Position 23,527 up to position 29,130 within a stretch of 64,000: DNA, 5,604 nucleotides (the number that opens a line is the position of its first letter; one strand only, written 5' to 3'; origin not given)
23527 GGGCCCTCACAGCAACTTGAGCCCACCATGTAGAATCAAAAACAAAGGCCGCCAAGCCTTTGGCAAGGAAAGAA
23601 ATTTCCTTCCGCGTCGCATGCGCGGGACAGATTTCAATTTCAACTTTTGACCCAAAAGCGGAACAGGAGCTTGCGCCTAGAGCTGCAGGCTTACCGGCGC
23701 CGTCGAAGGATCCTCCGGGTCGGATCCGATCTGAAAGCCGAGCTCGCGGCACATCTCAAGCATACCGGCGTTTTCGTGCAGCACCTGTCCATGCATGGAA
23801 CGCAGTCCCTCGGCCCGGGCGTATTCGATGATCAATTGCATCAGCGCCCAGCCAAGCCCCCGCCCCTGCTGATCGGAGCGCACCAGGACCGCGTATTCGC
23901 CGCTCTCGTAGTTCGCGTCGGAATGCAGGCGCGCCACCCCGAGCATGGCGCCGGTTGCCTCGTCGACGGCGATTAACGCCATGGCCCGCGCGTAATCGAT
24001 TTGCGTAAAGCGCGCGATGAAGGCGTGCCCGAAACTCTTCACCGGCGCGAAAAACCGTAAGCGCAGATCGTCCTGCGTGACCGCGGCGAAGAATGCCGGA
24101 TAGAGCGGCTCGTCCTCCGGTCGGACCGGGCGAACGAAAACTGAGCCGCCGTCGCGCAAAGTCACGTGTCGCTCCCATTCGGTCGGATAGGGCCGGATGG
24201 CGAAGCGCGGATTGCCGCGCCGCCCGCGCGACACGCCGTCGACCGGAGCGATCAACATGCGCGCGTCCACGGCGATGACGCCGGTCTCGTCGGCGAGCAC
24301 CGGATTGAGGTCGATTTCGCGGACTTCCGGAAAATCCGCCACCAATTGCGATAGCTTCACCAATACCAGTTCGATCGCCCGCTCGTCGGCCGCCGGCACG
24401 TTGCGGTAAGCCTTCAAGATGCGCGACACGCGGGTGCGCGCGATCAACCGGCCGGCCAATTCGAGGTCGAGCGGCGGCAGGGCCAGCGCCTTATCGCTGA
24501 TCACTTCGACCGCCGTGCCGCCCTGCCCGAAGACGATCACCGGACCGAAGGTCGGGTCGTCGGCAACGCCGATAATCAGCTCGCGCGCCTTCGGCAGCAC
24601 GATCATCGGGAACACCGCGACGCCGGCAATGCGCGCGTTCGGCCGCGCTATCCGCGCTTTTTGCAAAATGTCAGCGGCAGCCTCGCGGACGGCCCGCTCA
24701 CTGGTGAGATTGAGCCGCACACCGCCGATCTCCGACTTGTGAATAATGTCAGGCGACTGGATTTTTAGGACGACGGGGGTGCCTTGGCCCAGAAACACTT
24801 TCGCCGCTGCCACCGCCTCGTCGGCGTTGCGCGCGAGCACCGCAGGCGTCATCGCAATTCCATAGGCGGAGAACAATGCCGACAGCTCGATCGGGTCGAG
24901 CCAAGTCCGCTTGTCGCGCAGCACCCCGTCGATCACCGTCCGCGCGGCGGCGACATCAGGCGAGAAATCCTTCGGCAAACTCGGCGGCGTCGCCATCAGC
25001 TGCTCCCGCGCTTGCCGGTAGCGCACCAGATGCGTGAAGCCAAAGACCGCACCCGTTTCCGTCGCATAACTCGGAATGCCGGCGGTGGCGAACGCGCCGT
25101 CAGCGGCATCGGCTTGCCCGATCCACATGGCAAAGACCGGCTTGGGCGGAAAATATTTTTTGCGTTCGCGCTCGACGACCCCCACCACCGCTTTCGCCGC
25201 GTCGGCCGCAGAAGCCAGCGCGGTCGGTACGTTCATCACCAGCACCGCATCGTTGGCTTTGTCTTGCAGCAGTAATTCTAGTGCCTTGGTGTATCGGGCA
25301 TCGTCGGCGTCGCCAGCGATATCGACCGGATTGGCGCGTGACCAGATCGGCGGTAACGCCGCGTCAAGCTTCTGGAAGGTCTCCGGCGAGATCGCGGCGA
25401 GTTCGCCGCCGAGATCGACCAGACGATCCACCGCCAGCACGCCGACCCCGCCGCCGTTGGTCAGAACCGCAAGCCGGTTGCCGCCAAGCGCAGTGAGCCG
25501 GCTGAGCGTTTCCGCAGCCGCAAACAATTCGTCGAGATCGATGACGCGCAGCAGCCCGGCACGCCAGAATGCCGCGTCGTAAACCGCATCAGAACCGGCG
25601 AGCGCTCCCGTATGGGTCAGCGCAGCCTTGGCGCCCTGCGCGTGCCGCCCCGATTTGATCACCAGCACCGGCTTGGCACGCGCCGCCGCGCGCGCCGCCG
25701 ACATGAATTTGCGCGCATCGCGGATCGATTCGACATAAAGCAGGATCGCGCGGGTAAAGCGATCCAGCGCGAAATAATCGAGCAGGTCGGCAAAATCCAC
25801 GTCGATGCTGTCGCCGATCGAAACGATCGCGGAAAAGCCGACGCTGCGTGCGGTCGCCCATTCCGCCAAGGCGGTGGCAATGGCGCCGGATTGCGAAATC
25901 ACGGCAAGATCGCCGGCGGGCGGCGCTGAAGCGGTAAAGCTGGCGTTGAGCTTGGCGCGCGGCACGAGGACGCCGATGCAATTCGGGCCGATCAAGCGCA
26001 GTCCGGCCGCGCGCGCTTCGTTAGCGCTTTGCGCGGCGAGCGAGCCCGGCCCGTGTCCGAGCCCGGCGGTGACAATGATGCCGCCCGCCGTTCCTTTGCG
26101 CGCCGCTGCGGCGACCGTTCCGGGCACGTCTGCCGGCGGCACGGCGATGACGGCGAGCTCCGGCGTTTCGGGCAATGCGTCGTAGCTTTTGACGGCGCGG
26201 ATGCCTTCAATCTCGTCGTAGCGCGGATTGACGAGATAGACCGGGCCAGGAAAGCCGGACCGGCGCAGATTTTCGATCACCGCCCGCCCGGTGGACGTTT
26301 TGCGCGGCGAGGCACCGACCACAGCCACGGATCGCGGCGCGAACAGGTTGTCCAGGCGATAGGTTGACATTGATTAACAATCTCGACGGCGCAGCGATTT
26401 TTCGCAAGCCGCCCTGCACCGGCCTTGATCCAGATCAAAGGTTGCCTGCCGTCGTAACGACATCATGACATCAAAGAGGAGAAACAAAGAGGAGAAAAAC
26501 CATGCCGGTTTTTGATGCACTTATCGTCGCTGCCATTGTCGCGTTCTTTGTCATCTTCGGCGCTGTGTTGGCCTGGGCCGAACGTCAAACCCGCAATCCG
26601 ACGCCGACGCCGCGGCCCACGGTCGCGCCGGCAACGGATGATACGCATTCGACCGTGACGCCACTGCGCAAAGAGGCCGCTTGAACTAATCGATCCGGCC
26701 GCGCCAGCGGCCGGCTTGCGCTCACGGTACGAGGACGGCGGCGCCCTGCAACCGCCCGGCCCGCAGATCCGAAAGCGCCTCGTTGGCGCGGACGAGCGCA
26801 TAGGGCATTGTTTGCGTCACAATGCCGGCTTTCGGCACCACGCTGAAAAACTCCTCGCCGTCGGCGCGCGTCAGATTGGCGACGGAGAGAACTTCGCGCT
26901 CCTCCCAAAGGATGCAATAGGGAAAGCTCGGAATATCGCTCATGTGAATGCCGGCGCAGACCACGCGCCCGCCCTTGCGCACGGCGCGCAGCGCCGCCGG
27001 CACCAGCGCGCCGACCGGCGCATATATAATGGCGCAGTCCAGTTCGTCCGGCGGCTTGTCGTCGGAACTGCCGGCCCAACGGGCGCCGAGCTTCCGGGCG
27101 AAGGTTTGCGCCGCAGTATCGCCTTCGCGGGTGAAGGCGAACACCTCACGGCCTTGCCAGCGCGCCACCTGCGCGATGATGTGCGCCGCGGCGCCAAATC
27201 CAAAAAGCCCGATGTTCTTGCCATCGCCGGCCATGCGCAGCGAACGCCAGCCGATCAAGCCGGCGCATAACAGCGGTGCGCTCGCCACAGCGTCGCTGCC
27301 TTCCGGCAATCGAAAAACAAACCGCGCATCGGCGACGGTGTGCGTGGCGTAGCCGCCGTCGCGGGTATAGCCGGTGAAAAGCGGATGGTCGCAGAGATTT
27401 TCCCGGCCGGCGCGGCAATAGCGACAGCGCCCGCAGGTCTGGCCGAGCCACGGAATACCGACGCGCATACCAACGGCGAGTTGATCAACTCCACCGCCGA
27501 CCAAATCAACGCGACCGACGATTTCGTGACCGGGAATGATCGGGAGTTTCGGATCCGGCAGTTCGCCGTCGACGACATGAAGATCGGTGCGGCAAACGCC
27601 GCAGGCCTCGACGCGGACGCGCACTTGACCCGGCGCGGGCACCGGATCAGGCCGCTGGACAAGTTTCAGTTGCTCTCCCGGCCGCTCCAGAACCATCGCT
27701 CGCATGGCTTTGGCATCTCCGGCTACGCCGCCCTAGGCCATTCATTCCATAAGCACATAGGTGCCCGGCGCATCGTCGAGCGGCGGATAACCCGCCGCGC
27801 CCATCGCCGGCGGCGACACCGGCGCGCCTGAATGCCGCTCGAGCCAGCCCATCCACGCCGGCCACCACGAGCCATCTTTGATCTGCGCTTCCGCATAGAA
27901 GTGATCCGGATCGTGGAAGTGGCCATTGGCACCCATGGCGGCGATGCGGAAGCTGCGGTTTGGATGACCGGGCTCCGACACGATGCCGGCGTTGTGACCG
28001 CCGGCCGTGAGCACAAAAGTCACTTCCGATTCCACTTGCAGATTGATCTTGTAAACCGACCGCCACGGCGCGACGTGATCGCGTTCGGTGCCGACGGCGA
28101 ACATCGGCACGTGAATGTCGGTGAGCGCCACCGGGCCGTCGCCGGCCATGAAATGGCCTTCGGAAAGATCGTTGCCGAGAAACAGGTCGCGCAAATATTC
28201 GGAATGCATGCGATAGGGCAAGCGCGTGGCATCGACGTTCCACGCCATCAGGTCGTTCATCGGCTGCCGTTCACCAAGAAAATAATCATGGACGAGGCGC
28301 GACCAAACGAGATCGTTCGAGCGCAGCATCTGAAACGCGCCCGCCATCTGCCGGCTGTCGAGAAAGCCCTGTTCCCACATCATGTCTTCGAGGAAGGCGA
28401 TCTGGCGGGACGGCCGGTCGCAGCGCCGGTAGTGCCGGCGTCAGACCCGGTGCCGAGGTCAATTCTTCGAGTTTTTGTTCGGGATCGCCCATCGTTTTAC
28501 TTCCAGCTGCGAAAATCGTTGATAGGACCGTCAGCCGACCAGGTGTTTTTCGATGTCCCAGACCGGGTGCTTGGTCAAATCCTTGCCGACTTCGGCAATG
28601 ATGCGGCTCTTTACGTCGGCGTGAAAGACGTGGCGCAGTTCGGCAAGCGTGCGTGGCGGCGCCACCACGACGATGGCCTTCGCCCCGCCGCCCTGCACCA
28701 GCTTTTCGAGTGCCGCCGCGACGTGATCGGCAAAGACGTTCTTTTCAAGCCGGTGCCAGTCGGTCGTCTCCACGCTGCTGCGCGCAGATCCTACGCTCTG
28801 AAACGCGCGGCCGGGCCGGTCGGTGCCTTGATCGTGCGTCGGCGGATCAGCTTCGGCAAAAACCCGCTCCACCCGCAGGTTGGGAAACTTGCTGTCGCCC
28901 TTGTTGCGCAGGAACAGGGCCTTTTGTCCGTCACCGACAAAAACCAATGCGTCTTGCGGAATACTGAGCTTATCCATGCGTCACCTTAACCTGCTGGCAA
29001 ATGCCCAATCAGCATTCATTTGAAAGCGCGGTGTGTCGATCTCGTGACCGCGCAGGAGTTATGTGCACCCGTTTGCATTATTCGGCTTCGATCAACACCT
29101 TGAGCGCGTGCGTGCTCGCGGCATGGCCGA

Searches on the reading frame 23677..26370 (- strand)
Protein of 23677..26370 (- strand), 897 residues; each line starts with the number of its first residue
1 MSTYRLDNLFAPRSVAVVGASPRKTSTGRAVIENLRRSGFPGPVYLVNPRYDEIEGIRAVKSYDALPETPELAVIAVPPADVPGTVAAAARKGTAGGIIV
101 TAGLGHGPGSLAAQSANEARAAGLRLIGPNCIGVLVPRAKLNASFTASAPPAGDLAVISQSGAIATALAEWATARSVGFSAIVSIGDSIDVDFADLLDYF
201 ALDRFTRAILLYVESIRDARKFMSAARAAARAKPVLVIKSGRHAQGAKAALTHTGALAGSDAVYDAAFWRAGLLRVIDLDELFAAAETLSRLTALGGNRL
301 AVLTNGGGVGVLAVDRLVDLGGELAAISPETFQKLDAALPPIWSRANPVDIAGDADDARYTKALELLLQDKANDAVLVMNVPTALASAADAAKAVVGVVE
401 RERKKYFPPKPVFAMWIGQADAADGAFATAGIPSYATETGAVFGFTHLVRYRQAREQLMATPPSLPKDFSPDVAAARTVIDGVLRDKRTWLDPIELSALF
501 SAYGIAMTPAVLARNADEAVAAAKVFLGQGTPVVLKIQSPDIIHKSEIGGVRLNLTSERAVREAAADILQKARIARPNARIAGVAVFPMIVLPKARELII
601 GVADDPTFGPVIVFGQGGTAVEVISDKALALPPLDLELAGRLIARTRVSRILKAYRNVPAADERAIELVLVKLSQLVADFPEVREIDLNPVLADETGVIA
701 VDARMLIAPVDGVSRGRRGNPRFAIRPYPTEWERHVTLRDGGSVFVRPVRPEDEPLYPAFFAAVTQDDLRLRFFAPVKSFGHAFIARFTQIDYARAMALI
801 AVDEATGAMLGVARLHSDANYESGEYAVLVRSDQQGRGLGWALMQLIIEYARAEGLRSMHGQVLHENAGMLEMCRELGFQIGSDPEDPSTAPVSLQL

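Call 71: search_protein_families(library=pfam, proteins=[window:23677-26370:-], max_evalue=0.0001)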
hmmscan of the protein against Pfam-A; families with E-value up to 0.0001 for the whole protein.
window:23677-26370:- (897 aa): 8 families
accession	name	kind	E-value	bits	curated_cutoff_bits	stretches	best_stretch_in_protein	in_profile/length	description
PF13549.11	ATP-grasp_5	-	1.1e-82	277.2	27.6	1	483-706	2-220/221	ATP-grasp domain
PF13607.11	Succ_CoA_lig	-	6.4e-55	185.1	27.4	1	152-289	1-138/138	Succinyl-CoA ligase like flavodoxin domain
PF13380.12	CoA_binding_2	-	1.3e-24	87.3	22.8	1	13-135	1-114/116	CoA binding domain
PF19045.5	Ligase_CoA_2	-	1.1e-10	42.2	23.7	1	302-441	3-143/162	Ligase-CoA domain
PF00583.31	Acetyltransf_1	-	1.6e-10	41.7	20.7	1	790-879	24-116/116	Acetyltransferase (GNAT) family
PF13302.13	Acetyltransf_3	-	1.1e-08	36.3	25.4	1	745-880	3-138/138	Acetyltransferase (GNAT) domain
PF02629.25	CoA_binding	-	2.5e-08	35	22.3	1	13-103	4-97/97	CoA binding domain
PF13508.13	Acetyltransf_7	-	2.5e-05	25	27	1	800-880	7-83/84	Acetyltransferase (GNAT) domain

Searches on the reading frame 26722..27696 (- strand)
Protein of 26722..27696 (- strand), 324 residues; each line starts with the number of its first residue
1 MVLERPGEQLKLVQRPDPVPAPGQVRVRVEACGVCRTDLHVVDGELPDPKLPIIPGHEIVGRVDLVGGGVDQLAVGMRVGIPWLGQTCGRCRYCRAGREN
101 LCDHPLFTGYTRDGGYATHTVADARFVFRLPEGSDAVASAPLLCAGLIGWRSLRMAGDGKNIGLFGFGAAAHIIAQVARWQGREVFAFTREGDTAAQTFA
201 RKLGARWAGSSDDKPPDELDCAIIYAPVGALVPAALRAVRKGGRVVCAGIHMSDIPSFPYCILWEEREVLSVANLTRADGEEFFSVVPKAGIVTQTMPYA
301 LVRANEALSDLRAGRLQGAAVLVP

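Call 71: search_protein_families(library=pfam, proteins=[window:26722-27696:-], max_evalue=0.0001)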
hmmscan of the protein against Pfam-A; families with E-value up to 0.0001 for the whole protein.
window:26722-27696:- (324 aa): 2 families
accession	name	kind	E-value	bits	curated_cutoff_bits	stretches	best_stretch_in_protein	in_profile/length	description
PF08240.17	ADH_N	-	3.1e-31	108.1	23.5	1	22-132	2-104/104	Alcohol dehydrogenase GroES-like domain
PF00107.32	ADH_zinc_N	-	2.2e-05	24.8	31.8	1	172-274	4-114/129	Zinc-binding dehydrogenase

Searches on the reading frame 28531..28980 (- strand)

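Call 71: search_protein_families(library=pfam, proteins=[window:28531-28980:-], max_evalue=0.0001)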
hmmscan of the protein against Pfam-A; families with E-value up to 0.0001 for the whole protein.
window:28531-28980:- (149 aa): 3 families
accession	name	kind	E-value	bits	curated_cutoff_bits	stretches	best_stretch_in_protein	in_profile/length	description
PF18856.6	baeRF_family12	-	4.6e-42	144.3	27.7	1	11-147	2-138/138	Bacterial archaeo-eukaryotic release factor family 12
PF10116.14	Host_attach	-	1.1e-39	136.6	26.7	1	12-147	1-138/138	Protein required for attachment to host cells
PF18854.6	baeRF_family10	-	5e-06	27.3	27.1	1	38-130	39-122/143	Bacterial archaeo-eukaryotic release factor family 10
